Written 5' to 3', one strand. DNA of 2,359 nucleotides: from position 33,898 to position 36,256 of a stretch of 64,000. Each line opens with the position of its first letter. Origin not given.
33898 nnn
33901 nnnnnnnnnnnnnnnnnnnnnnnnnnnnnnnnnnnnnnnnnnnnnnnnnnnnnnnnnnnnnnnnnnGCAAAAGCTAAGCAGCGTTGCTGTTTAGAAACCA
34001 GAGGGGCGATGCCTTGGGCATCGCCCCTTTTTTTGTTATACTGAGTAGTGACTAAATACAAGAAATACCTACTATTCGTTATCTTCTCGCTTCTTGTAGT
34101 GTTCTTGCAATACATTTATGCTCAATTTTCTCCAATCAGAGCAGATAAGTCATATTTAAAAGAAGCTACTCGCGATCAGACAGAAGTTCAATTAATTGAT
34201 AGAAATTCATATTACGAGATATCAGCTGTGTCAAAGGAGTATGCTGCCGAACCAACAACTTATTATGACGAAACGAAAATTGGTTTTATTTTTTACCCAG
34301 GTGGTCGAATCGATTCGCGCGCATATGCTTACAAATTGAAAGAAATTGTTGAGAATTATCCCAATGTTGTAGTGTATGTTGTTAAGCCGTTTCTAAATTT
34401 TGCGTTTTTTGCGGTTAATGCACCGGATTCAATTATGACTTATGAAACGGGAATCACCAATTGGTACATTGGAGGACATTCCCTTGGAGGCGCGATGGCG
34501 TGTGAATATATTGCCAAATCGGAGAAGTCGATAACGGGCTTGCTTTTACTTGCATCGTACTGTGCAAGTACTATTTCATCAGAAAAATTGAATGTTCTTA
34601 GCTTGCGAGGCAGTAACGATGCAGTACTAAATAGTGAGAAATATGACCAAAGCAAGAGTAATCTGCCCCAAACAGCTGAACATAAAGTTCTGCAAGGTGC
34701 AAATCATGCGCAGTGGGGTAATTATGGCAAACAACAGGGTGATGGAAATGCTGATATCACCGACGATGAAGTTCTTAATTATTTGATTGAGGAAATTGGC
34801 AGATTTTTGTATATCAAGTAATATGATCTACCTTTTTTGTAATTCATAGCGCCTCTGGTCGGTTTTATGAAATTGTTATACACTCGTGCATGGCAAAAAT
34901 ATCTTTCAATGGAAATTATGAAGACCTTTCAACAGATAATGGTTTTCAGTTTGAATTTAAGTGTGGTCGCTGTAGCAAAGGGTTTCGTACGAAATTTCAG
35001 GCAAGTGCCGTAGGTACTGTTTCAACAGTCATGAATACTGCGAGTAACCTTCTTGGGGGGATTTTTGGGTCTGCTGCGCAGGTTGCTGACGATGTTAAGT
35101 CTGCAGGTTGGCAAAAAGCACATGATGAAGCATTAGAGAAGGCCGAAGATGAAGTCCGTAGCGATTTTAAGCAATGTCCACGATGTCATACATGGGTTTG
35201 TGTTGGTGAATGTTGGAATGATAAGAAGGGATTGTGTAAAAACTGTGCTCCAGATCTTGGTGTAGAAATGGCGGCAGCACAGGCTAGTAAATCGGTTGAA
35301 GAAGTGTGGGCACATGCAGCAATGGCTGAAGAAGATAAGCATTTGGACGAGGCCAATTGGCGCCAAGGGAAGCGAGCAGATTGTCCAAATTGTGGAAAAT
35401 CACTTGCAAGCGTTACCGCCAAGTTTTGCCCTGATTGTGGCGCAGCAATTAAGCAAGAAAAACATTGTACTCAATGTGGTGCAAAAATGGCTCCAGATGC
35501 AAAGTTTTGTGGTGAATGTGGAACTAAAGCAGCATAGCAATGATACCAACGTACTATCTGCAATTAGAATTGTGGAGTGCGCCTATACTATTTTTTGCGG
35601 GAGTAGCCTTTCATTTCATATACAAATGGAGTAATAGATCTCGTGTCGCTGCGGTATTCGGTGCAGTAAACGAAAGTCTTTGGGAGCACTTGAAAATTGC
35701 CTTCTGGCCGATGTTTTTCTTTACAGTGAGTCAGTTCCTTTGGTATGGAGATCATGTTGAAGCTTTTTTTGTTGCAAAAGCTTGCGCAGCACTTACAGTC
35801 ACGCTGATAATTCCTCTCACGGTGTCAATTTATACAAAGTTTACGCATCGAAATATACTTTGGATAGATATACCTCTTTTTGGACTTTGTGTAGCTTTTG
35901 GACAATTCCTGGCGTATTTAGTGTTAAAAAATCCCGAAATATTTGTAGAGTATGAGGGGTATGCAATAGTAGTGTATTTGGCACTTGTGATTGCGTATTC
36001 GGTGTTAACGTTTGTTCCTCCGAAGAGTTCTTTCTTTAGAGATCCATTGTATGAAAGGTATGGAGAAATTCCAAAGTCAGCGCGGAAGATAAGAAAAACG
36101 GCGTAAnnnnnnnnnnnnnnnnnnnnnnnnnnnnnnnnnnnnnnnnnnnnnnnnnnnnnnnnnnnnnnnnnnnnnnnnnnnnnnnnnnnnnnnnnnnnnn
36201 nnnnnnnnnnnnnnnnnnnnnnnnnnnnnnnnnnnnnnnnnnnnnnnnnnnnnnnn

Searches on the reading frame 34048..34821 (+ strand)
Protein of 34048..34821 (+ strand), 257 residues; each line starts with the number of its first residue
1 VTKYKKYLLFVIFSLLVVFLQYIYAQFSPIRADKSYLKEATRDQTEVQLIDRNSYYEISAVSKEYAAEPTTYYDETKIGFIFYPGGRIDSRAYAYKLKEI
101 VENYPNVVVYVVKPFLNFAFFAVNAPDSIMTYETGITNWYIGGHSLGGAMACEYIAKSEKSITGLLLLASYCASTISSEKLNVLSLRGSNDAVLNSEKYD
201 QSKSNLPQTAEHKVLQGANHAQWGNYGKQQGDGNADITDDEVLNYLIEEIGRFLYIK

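Call 47: search_protein_families(library=pfam, proteins=[window:34048-34821:+], max_evalue=0.0001)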
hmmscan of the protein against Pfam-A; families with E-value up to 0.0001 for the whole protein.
window:34048-34821:+ (257 aa): 3 families
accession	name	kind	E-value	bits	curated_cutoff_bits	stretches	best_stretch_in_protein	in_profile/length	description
PF12695.13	Abhydrolase_5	-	9e-44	149.6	27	1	80-241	2-161/164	Alpha/beta hydrolase family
PF00561.26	Abhydrolase_1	-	1.5e-05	25.2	25.8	0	134-175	66-109/245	alpha/beta hydrolase fold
PF12146.15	Hydrolase_4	-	1.7e-05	24.7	27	0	136-175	75-114/239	Serine aminopeptidase, S33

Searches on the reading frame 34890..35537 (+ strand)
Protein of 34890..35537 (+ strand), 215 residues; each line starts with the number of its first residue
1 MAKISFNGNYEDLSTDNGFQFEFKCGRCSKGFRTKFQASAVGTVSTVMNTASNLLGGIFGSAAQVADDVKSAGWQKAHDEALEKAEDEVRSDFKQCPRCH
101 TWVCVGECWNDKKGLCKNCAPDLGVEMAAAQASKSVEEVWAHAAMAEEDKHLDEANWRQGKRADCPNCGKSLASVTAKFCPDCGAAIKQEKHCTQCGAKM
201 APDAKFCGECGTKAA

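Call 47: search_protein_families(library=pfam, proteins=[window:34890-35537:+], max_evalue=0.0001)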
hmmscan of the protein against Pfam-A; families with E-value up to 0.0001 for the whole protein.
window:34890-35537:+ (215 aa): 3 families
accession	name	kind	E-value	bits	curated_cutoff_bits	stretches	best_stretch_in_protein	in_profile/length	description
PF12773.13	DZR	-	3.8e-10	40.2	27.3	1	165-211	1-45/45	Double zinc ribbon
PF13240.11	Zn_Ribbon_1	-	4.7e-10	39.4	25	2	192-213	1-22/23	zinc-ribbon domain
PF13248.11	Zn_ribbon_3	-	1.3e-08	34.5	27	1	165-185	5-24/26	zinc-ribbon domain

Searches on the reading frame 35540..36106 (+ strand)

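Call 47: search_protein_families(library=pfam, proteins=[window:35540-36106:+], max_evalue=0.0001)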
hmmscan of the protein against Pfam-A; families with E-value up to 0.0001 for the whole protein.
window:35540-36106:+ (188 aa): 1 family
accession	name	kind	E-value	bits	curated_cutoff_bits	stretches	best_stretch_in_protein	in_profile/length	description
PF20122.4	DUF6512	-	6.1e-23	82.2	26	1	11-175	14-180/181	Family of unknown function (DUF6512)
